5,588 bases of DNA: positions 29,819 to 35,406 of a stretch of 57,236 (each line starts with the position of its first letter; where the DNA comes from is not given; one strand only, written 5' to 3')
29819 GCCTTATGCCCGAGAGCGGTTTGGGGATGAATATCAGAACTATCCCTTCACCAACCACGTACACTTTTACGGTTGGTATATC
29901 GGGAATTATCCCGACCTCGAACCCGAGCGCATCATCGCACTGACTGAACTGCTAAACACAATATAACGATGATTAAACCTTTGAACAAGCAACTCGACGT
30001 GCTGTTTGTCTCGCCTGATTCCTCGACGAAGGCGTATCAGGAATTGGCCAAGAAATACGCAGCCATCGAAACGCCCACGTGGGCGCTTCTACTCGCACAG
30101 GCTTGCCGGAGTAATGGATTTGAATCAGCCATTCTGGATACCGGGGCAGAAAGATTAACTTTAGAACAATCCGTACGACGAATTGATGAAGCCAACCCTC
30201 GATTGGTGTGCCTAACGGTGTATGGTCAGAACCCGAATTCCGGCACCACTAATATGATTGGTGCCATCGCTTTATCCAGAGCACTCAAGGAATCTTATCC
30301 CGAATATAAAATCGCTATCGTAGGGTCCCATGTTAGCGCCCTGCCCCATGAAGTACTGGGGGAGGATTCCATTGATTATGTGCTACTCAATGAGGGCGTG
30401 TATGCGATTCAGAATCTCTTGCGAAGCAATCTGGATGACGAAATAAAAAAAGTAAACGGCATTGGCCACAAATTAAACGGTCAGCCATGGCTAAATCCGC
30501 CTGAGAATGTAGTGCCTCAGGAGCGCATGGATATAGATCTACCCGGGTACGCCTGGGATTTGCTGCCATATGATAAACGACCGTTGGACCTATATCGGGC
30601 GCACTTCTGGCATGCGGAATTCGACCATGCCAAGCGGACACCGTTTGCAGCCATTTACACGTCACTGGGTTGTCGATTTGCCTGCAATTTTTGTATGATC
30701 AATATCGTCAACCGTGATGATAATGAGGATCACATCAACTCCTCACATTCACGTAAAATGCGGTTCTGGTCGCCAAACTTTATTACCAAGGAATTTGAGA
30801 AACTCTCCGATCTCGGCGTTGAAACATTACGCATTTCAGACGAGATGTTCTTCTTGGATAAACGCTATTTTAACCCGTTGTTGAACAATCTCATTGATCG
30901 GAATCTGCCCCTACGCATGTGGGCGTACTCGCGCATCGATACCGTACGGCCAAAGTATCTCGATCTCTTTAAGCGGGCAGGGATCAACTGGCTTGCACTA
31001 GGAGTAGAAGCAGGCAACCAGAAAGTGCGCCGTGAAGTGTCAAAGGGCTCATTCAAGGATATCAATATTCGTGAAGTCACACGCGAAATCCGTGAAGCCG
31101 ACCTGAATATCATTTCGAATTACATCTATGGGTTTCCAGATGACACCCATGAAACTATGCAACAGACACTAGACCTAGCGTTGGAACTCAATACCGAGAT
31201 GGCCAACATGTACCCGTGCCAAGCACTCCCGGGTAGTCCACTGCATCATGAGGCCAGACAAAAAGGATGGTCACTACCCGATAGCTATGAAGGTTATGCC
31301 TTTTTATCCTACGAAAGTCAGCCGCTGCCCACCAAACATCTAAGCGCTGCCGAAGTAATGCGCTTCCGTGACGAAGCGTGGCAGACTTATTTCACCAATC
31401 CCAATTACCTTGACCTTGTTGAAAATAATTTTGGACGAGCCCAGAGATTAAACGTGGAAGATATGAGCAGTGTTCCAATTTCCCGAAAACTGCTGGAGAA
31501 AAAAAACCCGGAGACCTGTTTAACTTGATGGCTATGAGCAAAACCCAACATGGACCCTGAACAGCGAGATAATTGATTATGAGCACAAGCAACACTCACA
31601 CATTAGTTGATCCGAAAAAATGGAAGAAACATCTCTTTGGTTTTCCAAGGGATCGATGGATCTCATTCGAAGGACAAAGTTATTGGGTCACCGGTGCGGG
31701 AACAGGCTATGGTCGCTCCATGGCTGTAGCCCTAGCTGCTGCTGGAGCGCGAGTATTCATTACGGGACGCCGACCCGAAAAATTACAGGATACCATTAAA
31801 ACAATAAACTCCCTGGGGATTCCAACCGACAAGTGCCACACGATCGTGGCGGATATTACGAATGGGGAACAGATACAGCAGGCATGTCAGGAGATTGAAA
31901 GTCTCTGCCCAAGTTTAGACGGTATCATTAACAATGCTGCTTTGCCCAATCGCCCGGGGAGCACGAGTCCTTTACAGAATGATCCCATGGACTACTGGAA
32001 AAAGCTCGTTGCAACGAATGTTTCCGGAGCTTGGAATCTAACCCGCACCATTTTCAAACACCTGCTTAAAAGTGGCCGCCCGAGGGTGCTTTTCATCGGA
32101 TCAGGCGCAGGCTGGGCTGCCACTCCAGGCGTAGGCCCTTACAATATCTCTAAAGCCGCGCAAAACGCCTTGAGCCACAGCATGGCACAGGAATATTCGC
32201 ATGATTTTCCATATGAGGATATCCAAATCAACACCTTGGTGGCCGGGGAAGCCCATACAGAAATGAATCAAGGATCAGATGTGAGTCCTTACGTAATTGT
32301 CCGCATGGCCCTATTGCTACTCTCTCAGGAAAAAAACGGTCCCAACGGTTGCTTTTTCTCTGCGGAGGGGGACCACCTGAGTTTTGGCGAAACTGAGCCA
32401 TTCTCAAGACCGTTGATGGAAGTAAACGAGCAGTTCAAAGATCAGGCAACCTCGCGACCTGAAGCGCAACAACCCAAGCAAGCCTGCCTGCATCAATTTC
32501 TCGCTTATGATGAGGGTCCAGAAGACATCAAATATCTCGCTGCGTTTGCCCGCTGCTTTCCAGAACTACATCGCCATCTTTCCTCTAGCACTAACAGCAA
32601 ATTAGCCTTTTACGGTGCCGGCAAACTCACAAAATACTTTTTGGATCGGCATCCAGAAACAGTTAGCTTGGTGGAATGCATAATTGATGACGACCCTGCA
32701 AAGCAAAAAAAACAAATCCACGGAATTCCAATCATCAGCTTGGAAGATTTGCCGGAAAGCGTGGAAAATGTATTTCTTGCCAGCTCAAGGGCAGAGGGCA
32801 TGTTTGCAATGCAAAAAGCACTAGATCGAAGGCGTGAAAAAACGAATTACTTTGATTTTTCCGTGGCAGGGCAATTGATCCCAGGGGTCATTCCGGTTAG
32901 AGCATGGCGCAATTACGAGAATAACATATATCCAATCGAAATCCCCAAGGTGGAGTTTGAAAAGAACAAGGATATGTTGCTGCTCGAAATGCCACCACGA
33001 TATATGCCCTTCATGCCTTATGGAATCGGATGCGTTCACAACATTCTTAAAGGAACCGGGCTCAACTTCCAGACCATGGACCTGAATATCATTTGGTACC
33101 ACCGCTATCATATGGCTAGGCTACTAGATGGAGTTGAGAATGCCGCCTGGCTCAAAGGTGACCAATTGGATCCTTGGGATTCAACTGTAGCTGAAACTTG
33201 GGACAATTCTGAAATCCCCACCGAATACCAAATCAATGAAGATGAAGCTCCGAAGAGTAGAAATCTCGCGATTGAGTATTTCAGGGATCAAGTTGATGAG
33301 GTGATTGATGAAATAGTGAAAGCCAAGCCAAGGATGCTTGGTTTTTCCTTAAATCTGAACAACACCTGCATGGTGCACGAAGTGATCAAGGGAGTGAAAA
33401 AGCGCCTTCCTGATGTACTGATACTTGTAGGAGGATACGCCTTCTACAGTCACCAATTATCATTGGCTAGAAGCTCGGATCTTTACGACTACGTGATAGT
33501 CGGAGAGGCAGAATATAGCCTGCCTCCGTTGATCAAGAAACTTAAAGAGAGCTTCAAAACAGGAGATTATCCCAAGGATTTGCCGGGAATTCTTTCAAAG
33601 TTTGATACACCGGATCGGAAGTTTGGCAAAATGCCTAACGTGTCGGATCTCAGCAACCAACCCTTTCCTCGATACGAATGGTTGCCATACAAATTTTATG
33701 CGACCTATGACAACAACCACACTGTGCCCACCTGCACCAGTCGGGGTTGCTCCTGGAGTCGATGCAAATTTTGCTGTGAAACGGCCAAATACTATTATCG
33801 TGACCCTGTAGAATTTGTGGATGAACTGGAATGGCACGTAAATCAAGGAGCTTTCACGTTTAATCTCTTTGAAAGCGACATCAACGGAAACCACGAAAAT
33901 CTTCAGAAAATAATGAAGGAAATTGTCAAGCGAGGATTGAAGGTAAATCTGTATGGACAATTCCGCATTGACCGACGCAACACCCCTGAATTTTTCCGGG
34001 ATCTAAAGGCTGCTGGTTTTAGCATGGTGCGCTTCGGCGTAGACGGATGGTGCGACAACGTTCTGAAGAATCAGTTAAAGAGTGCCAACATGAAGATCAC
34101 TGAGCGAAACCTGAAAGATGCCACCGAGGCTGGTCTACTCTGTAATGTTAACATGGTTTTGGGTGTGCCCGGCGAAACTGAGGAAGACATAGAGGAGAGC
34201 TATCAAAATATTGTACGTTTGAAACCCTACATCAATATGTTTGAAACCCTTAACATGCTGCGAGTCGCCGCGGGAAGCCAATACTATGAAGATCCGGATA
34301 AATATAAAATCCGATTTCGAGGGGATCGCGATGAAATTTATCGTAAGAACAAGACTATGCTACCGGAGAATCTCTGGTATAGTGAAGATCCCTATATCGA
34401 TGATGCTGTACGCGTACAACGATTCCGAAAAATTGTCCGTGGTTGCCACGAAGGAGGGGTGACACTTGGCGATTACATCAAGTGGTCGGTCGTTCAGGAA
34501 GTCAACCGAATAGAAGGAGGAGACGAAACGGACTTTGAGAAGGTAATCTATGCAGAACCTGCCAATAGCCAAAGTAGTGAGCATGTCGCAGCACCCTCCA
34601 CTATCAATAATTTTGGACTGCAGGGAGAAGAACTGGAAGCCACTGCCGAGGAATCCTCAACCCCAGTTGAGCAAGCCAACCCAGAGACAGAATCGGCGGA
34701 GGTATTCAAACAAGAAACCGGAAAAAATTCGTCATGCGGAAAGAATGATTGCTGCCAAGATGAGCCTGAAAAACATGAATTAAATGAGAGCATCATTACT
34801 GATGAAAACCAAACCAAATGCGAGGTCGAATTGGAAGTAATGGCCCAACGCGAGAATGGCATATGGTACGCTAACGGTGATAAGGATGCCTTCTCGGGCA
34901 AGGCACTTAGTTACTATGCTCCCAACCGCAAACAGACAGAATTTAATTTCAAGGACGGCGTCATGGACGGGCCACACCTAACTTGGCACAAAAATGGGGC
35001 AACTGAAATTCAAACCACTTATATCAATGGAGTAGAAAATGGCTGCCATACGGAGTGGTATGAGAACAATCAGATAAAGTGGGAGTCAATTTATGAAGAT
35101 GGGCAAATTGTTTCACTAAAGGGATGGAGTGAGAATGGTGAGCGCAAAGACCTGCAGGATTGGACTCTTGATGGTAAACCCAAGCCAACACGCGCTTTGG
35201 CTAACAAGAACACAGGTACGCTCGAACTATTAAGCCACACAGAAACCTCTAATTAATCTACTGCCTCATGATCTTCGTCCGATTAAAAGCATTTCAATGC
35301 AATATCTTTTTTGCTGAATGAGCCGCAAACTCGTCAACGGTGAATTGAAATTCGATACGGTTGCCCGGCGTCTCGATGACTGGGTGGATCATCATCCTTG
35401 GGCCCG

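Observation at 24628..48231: Flagellum-embedded ~24-kb glycosylation island predicted to build and attach a heavily tailored GDP-heptose-derived deoxysugar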

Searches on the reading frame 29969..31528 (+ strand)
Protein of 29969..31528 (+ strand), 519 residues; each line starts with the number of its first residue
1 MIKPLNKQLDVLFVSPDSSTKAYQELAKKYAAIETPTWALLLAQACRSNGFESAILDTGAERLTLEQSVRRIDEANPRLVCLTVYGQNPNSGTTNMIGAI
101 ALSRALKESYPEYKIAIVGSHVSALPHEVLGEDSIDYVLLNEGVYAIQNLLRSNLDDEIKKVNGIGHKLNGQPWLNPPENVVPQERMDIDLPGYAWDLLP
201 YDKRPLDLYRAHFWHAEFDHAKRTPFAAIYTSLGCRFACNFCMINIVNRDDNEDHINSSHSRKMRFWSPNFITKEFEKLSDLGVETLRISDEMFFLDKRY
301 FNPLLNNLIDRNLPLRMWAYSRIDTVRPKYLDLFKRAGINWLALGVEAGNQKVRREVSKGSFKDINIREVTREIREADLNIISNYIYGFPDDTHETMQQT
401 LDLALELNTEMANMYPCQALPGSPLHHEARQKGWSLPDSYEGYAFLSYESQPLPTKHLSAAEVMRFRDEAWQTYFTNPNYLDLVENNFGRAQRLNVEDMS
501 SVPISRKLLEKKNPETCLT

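Call 3: search_protein_families(library=pfam, proteins=[window:29969-31528:+], max_evalue=0.001)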
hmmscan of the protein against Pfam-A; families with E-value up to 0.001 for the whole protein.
window:29969-31528:+ (519 aa): 2 families
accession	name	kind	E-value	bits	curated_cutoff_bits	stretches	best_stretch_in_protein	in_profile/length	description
PF04055.27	Radical_SAM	-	2.8e-17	63.8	29.5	1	230-404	2-166/166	Radical SAM superfamily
PF02310.24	B12-binding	-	2.7e-14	53.5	32.1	1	29-150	7-120/121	B12 binding domain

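Call 5: search_protein_families(library=ncbifam, proteins=[window:29969-31528:+], max_evalue=0.001)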
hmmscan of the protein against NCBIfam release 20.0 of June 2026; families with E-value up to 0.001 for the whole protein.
window:29969-31528:+ (519 aa): 26 families (the best 25 are shown)
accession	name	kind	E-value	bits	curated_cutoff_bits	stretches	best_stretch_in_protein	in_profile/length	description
TIGR03471.1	HpnJ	equivalog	5.7e-35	121.1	577.6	1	53-481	47-439/472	hopanoid biosynthesis associated radical SAM protein HpnJ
TIGR02026.1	BchE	equivalog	4.1e-25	88.6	481.35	1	31-465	17-418/497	magnesium-protoporphyrin IX monomethyl ester anaerobic oxidative cyclase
TIGR04072.2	rSAM_ladder_B12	equivalog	4.3e-22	78.4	360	1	222-434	176-377/443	lipid biosynthesis B12-binding/radical SAM protein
TIGR04479.1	bcpD_PhpK_rSAM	subfamily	5e-22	77.9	600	1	216-411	231-413/504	PhpK family radical SAM P-methyltransferase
NF033070.1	rSAM_AprD4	equivalog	4.2e-18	65.5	500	1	221-459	191-416/456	AprD4 family radical SAM diol-dehydratase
NF038361.1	rSAM_Sden_1168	equivalog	1e-16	60.6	575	1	103-434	161-478/560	Sden_1168 family B12-binding radical SAM P-methyltransferase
TIGR04295.1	B12_rSAM_oligo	hypoth_equivalog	1.1e-15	57.3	400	1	43-426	32-381/422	TIGR04295 family B12-binding domain-containing radical SAM protein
TIGR04014.1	B12_SAM_MJ_0865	equivalog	1.3e-15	57.1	360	1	114-429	69-358/434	methyl-coenzyme M reductase glutamine C-methyltransferase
NF050148.1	rSAM_ApyD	equivalog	3.9e-14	52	750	1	95-483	86-438/645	RiPP biosynthesis radical SAM protein ApyD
TIGR03975.1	rSAM_ocin_1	subfamily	1.9e-13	49.8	281.85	1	66-403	118-426/606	RiPP maturation radical SAM C-methyltransferase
TIGR04013.1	B12_SAM_MJ_1487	hypoth_equivalog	7.4e-12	44.8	251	1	324-429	250-357/382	TIGR04013 family B12-binding domain/radical SAM domain-containing protein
NF045585.1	rSAM_slr0320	equivalog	9e-12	44.3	775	1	224-408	233-410/511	photosystem II high light acclimation radical SAM protein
TIGR04367.1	HpnR_B12_rSAM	equivalog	3.3e-11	42.4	650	1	41-425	27-369/490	hopanoid C-3 methylase HpnR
TIGR04107.1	rSAM_HutW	equivalog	6.6e-10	38.4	400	1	333-435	146-248/419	heme anaerobic degradation radical SAM methyltransferase ChuW/HutW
TIGR04428.1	B12_rSAM_trp_MT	equivalog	3.4e-09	35.6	500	1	222-426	212-418/558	tryptophan 2-C-methyltransferase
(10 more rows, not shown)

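Call 58: search_solved_structures(query=window:29969-31528:+, max_evalue=0.001)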
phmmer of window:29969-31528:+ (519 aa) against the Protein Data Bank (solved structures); distinct sequences matched with E-value up to 0.001: 2.
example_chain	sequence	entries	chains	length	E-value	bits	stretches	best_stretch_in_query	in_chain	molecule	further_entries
6fd2_B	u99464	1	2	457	5.6e-12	48.2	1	222-463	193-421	Putative apramycin biosynthetic oxidoreductase 4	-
9ccb_A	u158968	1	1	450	4.1e-11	45.4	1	229-430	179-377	Radical SAM core domain-containing protein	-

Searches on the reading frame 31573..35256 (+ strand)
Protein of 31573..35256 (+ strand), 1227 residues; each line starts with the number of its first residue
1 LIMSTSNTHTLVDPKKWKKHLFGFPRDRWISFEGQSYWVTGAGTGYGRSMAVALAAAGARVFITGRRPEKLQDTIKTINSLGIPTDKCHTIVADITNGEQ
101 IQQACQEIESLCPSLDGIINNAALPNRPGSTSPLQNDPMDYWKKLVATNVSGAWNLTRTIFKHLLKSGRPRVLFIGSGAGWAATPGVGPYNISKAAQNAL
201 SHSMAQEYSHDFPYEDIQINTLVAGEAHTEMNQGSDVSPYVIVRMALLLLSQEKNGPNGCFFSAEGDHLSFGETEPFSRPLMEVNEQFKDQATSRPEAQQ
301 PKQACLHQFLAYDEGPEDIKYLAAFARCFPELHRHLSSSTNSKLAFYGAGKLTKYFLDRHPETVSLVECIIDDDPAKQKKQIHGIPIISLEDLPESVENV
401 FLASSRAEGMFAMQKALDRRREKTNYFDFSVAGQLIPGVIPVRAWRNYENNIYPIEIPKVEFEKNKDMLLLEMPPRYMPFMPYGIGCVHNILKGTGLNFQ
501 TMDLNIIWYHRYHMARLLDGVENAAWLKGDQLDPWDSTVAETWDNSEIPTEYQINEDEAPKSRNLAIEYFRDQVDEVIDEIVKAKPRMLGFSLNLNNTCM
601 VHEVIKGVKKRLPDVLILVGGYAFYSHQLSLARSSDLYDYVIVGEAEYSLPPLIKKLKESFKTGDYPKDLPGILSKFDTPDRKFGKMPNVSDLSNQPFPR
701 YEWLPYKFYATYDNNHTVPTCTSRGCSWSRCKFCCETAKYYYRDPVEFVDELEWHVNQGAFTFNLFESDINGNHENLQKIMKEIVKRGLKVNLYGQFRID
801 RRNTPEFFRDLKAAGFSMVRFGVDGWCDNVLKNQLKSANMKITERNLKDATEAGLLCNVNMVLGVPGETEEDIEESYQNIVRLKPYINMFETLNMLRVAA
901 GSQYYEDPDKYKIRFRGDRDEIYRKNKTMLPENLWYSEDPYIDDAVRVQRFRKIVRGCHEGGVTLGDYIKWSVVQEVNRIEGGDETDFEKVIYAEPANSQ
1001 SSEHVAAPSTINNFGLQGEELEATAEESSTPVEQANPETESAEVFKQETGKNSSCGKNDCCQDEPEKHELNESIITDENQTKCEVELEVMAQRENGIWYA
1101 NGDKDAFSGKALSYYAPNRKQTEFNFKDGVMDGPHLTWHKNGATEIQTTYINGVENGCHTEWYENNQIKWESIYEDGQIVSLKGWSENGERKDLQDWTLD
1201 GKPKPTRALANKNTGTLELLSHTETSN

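Call 3: search_protein_families(library=pfam, proteins=[window:31573-35256:+], max_evalue=0.001)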
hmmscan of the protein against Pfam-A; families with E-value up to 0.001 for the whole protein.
window:31573-35256:+ (1227 aa): 6 families
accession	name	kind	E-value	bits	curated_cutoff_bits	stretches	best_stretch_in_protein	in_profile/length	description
PF00106.31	adh_short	-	1.5e-37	129.5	26.6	1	39-234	5-189/195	short chain dehydrogenase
PF13561.12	adh_short_C2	-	2.8e-24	86.4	27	1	41-236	1-185/236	Enoyl-(Acyl carrier protein) reductase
PF08659.16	KR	-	1.5e-16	61.3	22.6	1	36-206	2-165/180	KR domain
PF04055.27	Radical_SAM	-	1.4e-12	48.5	29.5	1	722-878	3-164/166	Radical SAM superfamily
PF02310.24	B12-binding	-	2e-09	37.7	32.1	1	573-651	40-118/121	B12 binding domain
PF01370.27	Epimerase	-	0.0008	19.3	20.9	0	39-210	3-162/240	NAD dependent epimerase/dehydratase family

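Call 5: search_protein_families(library=ncbifam, proteins=[window:31573-35256:+], max_evalue=0.001)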
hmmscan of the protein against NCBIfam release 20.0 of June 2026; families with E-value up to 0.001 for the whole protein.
window:31573-35256:+ (1227 aa): 218 families (the best 25 are shown)
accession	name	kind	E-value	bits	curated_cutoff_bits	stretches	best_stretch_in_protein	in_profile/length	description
NF006509.0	PRK08945.1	equivalog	1.6e-29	102.8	269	1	34-232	13-204/248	YciK family oxidoreductase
TIGR03975.1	rSAM_ocin_1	subfamily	2.5e-29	102.3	281.85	1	549-928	93-477/606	RiPP maturation radical SAM C-methyltransferase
NF005559.1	PRK07231.1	subfamily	4.6e-29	101.6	215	1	32-233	2-192/249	glucose 1-dehydrogenase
NF005711.0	PRK07523.1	subfamily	9.7e-29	100.7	413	1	31-233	7-198/255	SDR family oxidoreductase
NF005806.0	PRK07666.1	equivalog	1.2e-25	90.2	286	1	32-234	5-196/239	3-ketoacyl-ACP reductase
TIGR01830.1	3oxo_ACP_reduc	equivalog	2e-24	86.6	297.75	1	39-232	3-186/239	3-oxoacyl-[acyl-carrier-protein] reductase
NF004526.0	PRK05872.1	subfamily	2.4e-24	85.9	276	1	31-210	7-177/297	short-chain dehydrogenase/reductase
NF009468.0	PRK12826.1-4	equivalog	5.9e-24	85.1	318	1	31-231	4-194/256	SDR family oxidoreductase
NF004778.0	PRK06124.1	equivalog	6.6e-24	84.7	303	1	31-234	8-200/256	SDR family oxidoreductase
NF004818.0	PRK06172.1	equivalog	6.8e-24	84.6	336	1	31-233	4-196/253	SDR family oxidoreductase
TIGR03971.1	SDR_subfam_1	subfamily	1e-23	84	300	1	33-237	2-208/271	mycofactocin-coupled SDR family oxidoreductase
NF005594.0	PRK07326.1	equivalog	2e-23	83.2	271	1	33-233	5-192/237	SDR family oxidoreductase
TIGR01963.1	PHB_DH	subfamily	2.8e-23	82.5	307.05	1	36-210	3-170/255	3-hydroxybutyrate dehydrogenase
NF009466.0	PRK12826.1-2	subfamily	3.1e-23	82.5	222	1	38-235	7-195/248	3-oxoacyl-ACP reductase FabG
NF005672.0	PRK07454.1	equivalog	5.6e-23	81.4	234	1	38-232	10-193/241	SDR family oxidoreductase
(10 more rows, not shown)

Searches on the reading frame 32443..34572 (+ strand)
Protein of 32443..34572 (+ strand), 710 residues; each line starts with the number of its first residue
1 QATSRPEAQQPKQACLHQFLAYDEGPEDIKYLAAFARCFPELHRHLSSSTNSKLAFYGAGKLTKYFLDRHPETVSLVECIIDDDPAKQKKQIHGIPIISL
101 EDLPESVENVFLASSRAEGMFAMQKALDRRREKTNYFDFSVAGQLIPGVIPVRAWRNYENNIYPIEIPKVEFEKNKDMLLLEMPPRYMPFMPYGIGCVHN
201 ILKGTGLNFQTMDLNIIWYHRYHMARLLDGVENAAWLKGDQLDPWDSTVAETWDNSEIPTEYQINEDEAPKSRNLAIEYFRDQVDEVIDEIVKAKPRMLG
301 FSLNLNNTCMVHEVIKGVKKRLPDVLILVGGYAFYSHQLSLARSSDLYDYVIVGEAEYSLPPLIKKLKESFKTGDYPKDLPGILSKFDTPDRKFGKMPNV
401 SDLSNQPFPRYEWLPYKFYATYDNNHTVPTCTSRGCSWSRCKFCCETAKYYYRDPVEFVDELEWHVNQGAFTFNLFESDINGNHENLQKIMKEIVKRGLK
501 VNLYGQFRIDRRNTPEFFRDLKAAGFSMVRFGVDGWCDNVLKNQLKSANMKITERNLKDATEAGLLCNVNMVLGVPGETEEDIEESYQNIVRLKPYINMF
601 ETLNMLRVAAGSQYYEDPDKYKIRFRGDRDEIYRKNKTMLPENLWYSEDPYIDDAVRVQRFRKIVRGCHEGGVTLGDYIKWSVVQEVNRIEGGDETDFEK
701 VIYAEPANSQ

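Call 78: search_solved_structures(query=window:32443-34572:+, max_evalue=0.01)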
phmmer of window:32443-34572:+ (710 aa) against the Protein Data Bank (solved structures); distinct sequences matched with E-value up to 0.01: 2.
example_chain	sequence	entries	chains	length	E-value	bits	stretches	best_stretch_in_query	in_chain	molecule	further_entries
6wte_A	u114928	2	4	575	8.1e-05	24.3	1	431-590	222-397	B12-binding domain-containing protein | Tryptophan-C2-methyltransferase containing B12-binding domain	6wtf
5ul2_A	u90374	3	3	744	0.0044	18.5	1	283-450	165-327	OxsB protein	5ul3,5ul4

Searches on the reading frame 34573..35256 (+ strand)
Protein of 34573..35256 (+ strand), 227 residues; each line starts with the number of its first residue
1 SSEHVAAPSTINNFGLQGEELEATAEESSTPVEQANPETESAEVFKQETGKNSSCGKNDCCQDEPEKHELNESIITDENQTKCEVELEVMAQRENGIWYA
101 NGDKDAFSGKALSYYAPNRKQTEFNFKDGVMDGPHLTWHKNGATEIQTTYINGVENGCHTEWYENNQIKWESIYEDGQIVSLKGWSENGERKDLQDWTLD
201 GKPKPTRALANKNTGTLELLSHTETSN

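Call 27: search_protein_families(library=pfam, proteins=[window:34573-35256:+], max_evalue=0.1)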
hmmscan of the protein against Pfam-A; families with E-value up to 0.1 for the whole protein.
window:34573-35256:+ (227 aa): 1 family
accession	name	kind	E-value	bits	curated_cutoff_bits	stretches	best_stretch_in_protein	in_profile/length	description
PF07661.19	MORN_2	-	0.00069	20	29.6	0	156-174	2-20/22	MORN repeat variant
